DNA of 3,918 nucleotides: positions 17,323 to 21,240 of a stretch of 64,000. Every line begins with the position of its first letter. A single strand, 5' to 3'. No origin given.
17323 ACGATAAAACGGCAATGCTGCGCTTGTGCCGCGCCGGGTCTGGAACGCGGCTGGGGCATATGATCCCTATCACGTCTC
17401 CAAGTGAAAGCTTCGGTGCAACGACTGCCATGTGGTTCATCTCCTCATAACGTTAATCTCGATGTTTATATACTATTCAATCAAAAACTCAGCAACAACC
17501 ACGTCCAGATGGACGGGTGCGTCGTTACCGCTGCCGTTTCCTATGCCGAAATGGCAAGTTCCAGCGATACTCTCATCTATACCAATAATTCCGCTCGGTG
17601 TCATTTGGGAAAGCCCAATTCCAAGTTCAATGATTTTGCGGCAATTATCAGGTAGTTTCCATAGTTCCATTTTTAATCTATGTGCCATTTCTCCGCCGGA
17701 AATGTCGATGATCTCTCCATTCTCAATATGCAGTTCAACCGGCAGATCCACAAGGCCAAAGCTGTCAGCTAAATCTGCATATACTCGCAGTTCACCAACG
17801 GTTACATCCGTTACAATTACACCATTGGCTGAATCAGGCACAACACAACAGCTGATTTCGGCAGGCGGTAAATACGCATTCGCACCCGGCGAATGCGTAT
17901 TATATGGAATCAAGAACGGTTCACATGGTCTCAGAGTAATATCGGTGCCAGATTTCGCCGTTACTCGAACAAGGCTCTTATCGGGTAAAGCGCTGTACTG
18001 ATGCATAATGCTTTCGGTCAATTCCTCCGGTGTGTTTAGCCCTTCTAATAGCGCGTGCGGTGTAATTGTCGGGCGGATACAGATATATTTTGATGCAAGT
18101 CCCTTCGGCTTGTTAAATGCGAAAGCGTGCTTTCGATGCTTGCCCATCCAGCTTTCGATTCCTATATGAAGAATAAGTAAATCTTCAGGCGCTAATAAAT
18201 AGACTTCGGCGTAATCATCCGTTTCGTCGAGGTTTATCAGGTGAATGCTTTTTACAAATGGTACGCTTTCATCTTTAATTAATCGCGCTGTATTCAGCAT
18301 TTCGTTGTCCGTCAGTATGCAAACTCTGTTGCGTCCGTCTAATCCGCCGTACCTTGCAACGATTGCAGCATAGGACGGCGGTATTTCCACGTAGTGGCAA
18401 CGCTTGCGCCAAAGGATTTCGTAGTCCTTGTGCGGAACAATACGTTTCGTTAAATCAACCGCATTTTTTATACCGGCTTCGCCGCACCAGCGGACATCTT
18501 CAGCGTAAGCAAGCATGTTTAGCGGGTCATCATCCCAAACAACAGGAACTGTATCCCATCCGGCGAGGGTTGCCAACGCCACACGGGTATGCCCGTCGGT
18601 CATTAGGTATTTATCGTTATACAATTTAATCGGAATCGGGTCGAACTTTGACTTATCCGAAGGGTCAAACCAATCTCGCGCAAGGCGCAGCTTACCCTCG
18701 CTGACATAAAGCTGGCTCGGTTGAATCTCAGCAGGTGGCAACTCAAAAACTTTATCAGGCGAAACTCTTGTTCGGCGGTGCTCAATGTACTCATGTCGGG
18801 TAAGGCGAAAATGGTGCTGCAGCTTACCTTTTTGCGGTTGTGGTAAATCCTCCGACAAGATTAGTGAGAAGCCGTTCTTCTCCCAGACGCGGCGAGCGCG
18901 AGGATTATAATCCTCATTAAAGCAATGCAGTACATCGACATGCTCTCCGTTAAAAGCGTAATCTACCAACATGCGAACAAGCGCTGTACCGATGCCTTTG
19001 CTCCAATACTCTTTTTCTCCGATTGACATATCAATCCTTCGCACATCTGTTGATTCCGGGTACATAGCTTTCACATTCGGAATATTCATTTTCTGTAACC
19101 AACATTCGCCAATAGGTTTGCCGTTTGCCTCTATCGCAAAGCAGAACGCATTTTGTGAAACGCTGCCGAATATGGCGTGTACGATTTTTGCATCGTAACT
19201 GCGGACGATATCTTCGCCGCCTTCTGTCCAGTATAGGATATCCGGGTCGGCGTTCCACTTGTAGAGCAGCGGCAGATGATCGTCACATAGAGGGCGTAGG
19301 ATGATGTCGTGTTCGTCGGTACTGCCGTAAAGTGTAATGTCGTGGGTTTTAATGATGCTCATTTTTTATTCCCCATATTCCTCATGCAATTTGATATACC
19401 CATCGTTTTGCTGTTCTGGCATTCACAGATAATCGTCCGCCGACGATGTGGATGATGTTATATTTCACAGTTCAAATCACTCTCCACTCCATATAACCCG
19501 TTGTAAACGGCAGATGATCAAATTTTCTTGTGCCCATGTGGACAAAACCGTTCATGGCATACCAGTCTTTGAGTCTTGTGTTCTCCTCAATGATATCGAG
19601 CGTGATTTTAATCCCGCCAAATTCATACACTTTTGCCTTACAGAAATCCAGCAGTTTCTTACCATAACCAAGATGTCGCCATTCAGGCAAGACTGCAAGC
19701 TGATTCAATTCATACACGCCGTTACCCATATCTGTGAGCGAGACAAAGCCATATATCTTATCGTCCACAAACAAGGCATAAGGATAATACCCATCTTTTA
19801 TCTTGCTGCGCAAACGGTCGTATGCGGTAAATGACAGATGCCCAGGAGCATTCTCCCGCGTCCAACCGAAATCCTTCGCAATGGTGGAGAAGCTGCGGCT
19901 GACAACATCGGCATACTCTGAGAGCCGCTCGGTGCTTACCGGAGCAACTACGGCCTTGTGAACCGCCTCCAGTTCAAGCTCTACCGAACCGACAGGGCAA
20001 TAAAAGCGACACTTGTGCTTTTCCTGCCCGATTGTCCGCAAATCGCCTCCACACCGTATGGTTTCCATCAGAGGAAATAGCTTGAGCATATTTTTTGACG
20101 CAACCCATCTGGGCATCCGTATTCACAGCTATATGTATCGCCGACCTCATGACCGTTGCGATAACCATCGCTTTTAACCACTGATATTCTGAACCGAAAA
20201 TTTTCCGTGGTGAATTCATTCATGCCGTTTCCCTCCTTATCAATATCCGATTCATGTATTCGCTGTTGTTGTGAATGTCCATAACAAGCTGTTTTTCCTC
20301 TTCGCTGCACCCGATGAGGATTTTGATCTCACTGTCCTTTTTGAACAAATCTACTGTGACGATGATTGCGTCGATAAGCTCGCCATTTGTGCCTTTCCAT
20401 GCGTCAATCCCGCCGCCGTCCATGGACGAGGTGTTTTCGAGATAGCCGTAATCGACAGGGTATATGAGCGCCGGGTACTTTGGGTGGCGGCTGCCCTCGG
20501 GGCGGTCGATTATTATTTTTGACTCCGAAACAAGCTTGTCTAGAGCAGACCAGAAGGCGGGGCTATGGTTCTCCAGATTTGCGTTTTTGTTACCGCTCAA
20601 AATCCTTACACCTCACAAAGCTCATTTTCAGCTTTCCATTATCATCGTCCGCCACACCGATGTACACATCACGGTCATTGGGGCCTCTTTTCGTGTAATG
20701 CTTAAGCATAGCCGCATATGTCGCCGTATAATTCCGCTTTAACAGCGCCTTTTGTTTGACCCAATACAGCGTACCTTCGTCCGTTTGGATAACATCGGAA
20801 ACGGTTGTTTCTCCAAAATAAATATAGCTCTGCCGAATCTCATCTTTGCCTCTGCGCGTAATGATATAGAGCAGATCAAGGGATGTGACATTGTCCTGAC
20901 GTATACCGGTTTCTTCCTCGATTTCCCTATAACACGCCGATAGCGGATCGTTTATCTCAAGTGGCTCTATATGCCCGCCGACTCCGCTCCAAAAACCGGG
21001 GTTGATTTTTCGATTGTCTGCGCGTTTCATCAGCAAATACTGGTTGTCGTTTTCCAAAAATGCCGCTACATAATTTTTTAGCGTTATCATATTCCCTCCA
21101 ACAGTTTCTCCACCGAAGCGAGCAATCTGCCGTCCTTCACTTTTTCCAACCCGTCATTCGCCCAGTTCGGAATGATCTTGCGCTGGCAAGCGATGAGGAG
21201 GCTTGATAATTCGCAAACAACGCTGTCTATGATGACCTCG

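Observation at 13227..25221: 12-kb, 14-gene co-directional array of fused small-molecule/nucleotide-modifying enzymes as ICE cargo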

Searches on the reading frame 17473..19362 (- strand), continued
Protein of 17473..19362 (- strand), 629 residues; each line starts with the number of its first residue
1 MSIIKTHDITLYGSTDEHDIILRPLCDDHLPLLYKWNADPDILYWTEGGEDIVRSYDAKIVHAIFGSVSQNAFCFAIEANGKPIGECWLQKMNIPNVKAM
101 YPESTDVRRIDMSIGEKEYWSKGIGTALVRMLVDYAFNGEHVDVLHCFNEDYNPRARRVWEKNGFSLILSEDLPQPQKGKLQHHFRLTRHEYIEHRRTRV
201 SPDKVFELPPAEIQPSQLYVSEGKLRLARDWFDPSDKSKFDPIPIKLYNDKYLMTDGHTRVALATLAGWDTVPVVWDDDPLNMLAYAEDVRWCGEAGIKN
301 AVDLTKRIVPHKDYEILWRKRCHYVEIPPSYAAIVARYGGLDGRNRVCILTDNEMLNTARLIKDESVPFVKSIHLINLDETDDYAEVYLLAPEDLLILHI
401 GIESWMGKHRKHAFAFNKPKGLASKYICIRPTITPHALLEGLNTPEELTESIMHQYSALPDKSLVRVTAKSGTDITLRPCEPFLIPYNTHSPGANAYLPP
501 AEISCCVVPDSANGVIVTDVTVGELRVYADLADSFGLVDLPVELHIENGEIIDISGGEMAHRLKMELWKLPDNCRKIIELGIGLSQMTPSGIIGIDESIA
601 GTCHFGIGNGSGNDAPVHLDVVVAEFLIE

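Call 82: fold_search(model_id=the predicted structure, library=pdb)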
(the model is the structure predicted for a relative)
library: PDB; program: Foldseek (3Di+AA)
matches with E <= 10: 1293; with E <= 0.001: 411
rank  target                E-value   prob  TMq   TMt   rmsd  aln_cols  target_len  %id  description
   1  6bfh                  1.6e-10  1.00  0.25  0.83   3.0       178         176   23  Structure of the kanamycin complex of aminoglycoside acetyltransferase AAC(6')-Im (released 2017-11-08)
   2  4qc6_A                3.8e-10  1.00  0.25  0.80   3.3       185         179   27  Crystal structure of aminoglycoside 6'-acetyltransferase-Ie (released 2014-10-22)
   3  6edd_B                6.0e-10  1.00  0.24  0.71   5.9       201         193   16  Crystal structure of a GNAT Superfamily PA3944 acetyltransferase in complex with CoA (P1 space group) (released 2018-08-22)
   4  7kpp_B                1.8e-09  1.00  0.24  0.72   3.8       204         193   17  Structure of the E102A mutant of a GNAT superfamily PA3944 acetyltransferase (released 2020-11-25)
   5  3wr7_A                1.8e-09  1.00  0.22  0.75   4.2       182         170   21  Crystal Structure of Spermidine Acetyltransferase from Escherichia coli (released 2015-09-02)
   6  2vzz_A                1.8e-09  1.00  0.23  0.63   5.1       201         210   17  Crystal structure of Rv0802c from Mycobacterium tuberculosis in Complex with Succinyl-CoA (released 2009-04-07)
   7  6bff_A                2.4e-09  1.00  0.24  0.78   3.2       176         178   23  Structure of the aminoglycoside acetyltransferase AAC(6')-Im (released 2017-11-08)
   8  6c30_A                2.7e-09  1.00  0.25  0.67   3.6       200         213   15  Mycobacterium smegmatis RimJ (apo form) (released 2019-01-16)
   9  6cy6                  2.9e-09  1.00  0.21  0.72   4.9       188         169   19  Crystal structure of spermidine/spermine N-acetyltransferase SpeG from Escherichia coli in complex with tris(hydroxymeth (released 2018-04-18)
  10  7kpp_A                3.1e-09  1.00  0.24  0.75   3.8       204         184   17  Structure of the E102A mutant of a GNAT superfamily PA3944 acetyltransferase (released 2020-11-25)
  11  6edd_A                3.4e-09  1.00  0.24  0.76   3.5       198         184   17  Crystal structure of a GNAT Superfamily PA3944 acetyltransferase in complex with CoA (P1 space group) (released 2018-08-22)
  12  8fv1_A                3.6e-09  1.00  0.22  0.77   3.9       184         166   19  SpeG spermidine N-acetyltransferase from Staphylococcus aureus in complex with spermine (released 2023-02-08)
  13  6c37                  3.6e-09  1.00  0.24  0.65   4.2       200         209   14  Mycobacterium smegmatis RimJ in complex with CoA-disulfide (released 2019-01-16)
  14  4r9m_A                3.8e-09  1.00  0.22  0.72   5.0       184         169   21  Crystal structure of spermidine N-acetyltransferase from Escherichia coli (released 2014-11-05)
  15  7kps_B                4.1e-09  1.00  0.24  0.75   3.8       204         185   17  Structure of a GNAT superfamily PA3944 acetyltransferase in complex with AcCoA (released 2020-11-25)
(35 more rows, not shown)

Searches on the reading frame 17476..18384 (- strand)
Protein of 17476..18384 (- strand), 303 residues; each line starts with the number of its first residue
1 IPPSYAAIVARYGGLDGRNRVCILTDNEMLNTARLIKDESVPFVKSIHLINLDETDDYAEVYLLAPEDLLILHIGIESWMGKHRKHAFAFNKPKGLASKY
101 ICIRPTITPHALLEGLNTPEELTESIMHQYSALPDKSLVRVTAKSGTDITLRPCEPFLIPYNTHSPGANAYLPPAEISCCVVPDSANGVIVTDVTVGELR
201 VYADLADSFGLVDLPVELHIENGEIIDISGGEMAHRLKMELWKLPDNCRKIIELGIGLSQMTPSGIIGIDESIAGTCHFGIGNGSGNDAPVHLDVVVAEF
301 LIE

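Call 84: search_solved_structures(query=window:17476-18384:-, max_evalue=10)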
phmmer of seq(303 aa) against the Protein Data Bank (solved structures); distinct sequences matched with E-value up to 10: 0.

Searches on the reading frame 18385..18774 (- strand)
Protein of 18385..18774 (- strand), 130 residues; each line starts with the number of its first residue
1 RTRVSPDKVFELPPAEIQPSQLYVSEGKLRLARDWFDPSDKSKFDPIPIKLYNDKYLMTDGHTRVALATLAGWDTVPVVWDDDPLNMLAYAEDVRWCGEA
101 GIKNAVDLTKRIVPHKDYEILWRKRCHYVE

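Call 83: search_solved_structures(query=window:18385-18774:-, max_evalue=10)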
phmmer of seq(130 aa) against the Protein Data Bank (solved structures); distinct sequences matched with E-value up to 10: 1.
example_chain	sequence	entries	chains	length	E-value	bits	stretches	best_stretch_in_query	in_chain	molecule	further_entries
4psu_A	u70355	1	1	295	0.32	14.5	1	41-80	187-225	Alpha/beta hydrolase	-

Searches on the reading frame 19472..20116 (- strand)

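Call 4: search_protein_families(library=pfam, proteins=[window:19472-20116:-], max_evalue=0.01)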
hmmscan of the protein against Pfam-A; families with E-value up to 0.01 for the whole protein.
window:19472-20116:- (214 aa): 3 families
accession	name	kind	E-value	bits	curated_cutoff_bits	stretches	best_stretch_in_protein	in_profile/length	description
PF00583.31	Acetyltransf_1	-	2.4e-12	47.6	20.7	1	105-191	28-116/116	Acetyltransferase (GNAT) family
PF13508.13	Acetyltransf_7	-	2.1e-10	41.2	27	1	115-192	8-83/84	Acetyltransferase (GNAT) domain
PF13673.13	Acetyltransf_10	-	2.8e-10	40.7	23.6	1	95-204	15-121/128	Acetyltransferase (GNAT) domain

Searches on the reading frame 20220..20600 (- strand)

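Call 4: search_protein_families(library=pfam, proteins=[window:20220-20600:-], max_evalue=0.01)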
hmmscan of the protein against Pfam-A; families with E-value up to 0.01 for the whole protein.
window:20220-20600:- (126 aa): 1 family
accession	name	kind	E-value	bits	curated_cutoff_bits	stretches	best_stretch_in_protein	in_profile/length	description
PF00719.24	Pyrophosphatase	-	0.0036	17.6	23.5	1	41-81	28-68/153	Inorganic pyrophosphatase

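Call 55: search_protein_families(library=ncbifam, proteins=[window:20220-20600:-], max_evalue=0.01)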
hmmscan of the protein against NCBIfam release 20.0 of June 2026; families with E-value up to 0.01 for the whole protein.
window:20220-20600:- (126 aa): 1 family
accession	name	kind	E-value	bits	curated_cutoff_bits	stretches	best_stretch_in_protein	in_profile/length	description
NF002317.0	PRK01250.1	equivalog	0.0012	18.7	200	1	44-82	49-87/176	inorganic diphosphatase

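Call 56: search_protein_families(library=padloc, proteins=[window:20220-20600:-], max_evalue=0.01)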
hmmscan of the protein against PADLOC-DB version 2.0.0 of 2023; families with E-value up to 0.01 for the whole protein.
window:20220-20600:- (126 aa): 0 families

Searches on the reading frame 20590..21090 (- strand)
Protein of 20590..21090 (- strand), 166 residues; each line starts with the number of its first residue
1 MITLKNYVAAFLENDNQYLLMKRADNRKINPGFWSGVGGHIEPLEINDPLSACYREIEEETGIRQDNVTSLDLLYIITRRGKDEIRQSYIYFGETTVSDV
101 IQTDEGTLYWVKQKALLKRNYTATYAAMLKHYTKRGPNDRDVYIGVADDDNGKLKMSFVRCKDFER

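Call 4: search_protein_families(library=pfam, proteins=[window:20590-21090:-], max_evalue=0.01)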
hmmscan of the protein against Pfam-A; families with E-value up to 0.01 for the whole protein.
window:20590-21090:- (166 aa): 1 family
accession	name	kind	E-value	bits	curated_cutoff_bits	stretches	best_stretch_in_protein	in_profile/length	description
PF00293.34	NUDIX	-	1.2e-14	54.9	21.1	1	7-129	5-131/134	NUDIX domain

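Call 56: search_protein_families(library=padloc, proteins=[window:20590-21090:-], max_evalue=0.01)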
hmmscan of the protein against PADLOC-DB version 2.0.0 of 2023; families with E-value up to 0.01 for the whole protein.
window:20590-21090:- (166 aa): 1 family
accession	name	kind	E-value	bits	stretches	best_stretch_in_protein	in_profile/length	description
PDLC04899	PDC-S07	-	2.3e-09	35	1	5-134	7-130/135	-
